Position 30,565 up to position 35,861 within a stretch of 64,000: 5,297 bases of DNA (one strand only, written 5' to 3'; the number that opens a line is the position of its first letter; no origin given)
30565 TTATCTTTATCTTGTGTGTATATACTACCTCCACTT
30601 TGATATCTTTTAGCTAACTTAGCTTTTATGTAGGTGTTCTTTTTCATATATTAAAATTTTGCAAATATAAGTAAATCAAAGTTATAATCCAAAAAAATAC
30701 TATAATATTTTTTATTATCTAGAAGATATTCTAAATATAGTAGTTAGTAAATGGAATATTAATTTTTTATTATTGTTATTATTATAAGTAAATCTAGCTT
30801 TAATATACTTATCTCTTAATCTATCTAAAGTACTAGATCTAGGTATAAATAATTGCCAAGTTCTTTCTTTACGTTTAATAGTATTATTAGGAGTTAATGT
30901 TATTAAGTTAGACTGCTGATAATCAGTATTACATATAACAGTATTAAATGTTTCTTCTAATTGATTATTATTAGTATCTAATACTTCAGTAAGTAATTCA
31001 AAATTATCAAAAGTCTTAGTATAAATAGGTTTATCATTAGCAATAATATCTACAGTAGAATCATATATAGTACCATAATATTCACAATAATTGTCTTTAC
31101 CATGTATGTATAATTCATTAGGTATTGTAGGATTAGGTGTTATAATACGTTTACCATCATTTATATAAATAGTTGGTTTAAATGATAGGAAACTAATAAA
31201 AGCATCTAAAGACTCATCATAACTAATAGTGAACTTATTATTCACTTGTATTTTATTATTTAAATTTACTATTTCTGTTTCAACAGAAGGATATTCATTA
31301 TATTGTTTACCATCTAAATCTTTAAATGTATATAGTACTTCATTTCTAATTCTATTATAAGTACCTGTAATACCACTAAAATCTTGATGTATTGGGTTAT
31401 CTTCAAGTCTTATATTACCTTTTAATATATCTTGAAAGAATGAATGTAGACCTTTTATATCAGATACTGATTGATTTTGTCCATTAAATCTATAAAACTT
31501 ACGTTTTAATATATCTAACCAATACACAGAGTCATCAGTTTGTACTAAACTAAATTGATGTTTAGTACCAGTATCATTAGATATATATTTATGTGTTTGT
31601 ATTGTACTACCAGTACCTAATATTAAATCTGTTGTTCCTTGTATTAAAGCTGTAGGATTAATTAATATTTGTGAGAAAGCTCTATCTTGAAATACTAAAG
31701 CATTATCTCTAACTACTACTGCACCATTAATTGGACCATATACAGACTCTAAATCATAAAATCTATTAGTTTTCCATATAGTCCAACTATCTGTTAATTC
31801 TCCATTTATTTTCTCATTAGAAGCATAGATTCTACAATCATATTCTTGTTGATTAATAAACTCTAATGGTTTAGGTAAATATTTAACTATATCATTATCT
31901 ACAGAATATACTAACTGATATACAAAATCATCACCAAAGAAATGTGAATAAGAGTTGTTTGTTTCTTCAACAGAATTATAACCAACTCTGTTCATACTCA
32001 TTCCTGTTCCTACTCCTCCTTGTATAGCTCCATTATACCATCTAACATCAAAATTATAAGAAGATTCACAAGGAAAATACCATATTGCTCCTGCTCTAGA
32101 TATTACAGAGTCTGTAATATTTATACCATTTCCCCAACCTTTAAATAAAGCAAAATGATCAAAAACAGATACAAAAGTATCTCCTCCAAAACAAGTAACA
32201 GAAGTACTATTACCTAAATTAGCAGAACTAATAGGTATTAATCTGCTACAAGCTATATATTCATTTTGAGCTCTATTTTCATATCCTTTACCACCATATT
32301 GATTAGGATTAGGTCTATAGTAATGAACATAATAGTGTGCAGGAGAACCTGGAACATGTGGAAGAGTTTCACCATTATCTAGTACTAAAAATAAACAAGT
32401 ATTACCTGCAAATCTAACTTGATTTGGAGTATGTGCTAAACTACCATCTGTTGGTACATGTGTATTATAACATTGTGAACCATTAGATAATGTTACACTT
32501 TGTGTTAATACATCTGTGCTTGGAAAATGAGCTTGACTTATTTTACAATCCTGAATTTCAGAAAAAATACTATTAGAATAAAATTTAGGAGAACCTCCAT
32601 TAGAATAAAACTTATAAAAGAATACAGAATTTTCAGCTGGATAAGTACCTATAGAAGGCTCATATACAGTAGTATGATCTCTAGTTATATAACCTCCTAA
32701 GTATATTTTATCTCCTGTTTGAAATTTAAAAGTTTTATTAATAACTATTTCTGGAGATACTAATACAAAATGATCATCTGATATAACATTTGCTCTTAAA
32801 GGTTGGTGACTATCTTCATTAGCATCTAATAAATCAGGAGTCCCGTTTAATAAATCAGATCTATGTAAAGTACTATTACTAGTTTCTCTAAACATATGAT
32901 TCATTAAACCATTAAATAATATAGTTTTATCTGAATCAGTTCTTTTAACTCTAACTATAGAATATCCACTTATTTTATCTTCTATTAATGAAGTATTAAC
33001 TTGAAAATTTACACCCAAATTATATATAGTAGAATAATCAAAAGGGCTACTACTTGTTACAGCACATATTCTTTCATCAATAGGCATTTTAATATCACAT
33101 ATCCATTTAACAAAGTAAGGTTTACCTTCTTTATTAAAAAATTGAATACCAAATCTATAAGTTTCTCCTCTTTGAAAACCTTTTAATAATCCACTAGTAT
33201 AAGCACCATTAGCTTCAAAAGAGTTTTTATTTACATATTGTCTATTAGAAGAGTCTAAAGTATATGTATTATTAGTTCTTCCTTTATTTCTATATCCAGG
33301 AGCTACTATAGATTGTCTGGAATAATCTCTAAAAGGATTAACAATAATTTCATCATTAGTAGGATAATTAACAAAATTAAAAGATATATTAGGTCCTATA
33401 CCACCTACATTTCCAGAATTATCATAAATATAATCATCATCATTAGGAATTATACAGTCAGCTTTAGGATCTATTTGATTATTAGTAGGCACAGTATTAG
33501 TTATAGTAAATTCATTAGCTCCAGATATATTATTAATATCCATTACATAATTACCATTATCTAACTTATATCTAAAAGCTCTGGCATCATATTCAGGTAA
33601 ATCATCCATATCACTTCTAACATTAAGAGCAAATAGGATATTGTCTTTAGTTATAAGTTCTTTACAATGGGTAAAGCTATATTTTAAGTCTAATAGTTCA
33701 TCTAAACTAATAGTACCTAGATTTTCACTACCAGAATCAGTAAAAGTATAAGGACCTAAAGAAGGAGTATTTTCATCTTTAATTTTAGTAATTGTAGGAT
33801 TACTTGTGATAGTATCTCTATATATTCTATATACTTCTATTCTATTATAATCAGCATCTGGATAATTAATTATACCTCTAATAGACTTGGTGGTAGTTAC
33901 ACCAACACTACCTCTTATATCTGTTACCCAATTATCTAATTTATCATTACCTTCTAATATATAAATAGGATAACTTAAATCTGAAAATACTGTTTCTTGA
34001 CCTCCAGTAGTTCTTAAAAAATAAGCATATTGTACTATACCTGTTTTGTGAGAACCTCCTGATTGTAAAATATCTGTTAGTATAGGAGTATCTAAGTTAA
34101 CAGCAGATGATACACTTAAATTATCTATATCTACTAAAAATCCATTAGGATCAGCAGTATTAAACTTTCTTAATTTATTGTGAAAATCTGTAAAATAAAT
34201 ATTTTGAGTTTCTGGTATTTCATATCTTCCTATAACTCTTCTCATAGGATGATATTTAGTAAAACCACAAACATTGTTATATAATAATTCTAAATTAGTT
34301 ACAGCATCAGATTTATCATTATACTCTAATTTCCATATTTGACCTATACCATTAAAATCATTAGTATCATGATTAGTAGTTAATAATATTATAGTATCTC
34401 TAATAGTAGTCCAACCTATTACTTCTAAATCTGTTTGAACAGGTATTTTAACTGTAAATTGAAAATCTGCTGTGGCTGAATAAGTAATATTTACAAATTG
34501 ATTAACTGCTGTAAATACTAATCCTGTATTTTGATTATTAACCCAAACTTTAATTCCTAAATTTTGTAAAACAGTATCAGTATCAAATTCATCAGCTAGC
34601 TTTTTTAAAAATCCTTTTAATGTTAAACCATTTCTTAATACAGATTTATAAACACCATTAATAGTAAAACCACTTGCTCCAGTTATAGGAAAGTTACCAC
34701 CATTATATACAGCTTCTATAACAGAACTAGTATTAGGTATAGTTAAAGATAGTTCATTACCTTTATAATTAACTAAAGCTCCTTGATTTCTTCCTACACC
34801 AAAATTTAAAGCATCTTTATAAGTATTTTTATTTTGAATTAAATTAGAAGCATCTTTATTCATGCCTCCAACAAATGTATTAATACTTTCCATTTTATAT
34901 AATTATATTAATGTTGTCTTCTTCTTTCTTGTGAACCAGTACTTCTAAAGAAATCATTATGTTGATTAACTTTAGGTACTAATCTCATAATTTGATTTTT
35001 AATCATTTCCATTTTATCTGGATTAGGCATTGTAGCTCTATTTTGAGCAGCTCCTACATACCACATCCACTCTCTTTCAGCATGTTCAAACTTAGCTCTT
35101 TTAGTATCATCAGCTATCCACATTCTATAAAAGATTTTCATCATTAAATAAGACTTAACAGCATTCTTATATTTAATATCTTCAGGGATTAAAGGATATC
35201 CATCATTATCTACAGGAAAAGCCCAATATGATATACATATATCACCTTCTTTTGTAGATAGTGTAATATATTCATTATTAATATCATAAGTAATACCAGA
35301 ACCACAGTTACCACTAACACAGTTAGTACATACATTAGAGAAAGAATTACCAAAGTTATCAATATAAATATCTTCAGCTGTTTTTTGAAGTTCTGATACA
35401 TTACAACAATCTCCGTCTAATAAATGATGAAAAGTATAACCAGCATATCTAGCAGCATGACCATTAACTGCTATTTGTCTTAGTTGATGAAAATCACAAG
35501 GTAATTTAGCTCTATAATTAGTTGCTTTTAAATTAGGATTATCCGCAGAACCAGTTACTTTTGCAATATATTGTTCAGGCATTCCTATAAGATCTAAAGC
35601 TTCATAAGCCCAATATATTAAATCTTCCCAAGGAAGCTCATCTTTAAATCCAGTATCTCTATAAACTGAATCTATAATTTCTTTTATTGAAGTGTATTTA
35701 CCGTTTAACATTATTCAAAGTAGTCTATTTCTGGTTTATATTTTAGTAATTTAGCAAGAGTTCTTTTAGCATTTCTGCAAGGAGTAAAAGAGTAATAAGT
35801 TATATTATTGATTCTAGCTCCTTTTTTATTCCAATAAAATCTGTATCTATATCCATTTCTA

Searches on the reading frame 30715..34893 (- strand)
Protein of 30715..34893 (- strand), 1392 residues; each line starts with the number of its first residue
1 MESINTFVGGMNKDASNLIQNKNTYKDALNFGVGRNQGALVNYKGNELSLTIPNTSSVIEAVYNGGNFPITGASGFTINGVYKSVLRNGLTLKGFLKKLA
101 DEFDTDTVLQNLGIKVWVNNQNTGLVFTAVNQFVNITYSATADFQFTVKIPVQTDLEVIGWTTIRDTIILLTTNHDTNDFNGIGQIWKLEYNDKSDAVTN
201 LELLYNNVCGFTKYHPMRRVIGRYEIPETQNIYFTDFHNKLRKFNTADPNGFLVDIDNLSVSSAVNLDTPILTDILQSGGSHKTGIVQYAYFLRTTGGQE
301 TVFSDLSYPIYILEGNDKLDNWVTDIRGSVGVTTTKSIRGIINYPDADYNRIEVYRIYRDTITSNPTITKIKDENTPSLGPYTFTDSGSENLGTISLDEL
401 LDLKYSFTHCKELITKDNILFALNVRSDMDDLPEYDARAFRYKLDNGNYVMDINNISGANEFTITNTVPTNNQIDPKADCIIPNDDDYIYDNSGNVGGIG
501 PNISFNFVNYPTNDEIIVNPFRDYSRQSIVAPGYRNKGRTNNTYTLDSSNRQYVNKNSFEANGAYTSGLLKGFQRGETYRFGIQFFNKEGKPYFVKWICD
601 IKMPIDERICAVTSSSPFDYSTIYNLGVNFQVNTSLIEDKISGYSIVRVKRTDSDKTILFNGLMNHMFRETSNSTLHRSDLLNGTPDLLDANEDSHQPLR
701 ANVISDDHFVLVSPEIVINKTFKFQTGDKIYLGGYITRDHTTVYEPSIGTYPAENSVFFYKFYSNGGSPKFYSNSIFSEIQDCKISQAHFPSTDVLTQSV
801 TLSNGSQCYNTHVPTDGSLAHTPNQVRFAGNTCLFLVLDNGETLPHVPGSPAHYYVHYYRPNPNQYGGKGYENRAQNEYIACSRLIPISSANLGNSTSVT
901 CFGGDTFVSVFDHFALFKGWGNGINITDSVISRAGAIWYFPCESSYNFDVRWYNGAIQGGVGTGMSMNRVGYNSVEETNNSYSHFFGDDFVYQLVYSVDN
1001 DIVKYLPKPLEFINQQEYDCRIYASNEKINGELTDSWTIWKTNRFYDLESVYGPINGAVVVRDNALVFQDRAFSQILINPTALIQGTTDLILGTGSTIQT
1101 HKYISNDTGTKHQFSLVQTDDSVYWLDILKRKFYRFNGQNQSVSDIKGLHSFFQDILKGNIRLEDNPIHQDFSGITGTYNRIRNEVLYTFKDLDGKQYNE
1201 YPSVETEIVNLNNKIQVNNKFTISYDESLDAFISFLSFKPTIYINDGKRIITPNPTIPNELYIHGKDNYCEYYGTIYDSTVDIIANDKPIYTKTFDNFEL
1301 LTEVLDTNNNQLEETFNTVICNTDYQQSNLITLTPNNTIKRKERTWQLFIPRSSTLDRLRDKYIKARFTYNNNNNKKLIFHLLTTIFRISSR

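Call 21: search_protein_families(library=phrogs, proteins=[window:30715-34893:-], max_evalue=0.001)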
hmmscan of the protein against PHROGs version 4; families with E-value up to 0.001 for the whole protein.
window:30715-34893:- (1392 aa): 2 families
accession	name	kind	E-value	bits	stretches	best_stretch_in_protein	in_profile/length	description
phrog_28748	-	head and packaging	3e-112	377.4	2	864-1378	973-1479/1511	virion structural protein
phrog_15100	-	head and packaging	2.3e-13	49.3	2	969-1158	1101-1303/1783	virion structural protein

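Call 56: search_protein_families(library=pfam, proteins=[window:30715-34893:-], max_evalue=0.01)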
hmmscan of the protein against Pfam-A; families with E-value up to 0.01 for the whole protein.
window:30715-34893:- (1392 aa): 2 families
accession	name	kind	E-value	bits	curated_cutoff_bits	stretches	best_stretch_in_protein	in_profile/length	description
PF25731.1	crAss_MUZ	-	1.5e-146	490.8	27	2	2-673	2-554/1224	Crassvirus muzzle protein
PF25729.1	crAss_MUZ_C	-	2.7e-13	50.6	27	1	1268-1352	2-82/83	Crassvirus muzzle protein C-terminal domain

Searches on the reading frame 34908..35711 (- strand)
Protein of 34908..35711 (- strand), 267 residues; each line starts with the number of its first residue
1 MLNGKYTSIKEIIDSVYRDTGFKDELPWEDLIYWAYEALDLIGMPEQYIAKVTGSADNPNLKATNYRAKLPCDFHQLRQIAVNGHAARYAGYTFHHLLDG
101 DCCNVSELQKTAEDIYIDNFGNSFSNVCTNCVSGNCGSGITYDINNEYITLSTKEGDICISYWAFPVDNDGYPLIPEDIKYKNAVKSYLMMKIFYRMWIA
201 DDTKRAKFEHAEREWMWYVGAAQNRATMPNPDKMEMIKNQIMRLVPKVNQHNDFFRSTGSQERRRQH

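Call 21: search_protein_families(library=phrogs, proteins=[window:34908-35711:-], max_evalue=0.001)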
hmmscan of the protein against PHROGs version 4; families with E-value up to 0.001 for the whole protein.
window:34908-35711:- (267 aa): 2 families
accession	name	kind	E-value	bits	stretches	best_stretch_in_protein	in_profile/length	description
phrog_33740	-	unknown function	2.8e-32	113.4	2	133-260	191-319/357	-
phrog_15515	-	unknown function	4e-12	47.1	1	135-264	177-309/322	-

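Call 56: search_protein_families(library=pfam, proteins=[window:34908-35711:-], max_evalue=0.01)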
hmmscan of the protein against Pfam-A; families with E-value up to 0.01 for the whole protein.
window:34908-35711:- (267 aa): 1 family
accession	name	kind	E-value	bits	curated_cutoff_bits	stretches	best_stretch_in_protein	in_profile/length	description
PF24228.1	CrAss_Ring_1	-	8.4e-66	222.6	27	1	3-265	2-268/272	Phage tail ring protein 1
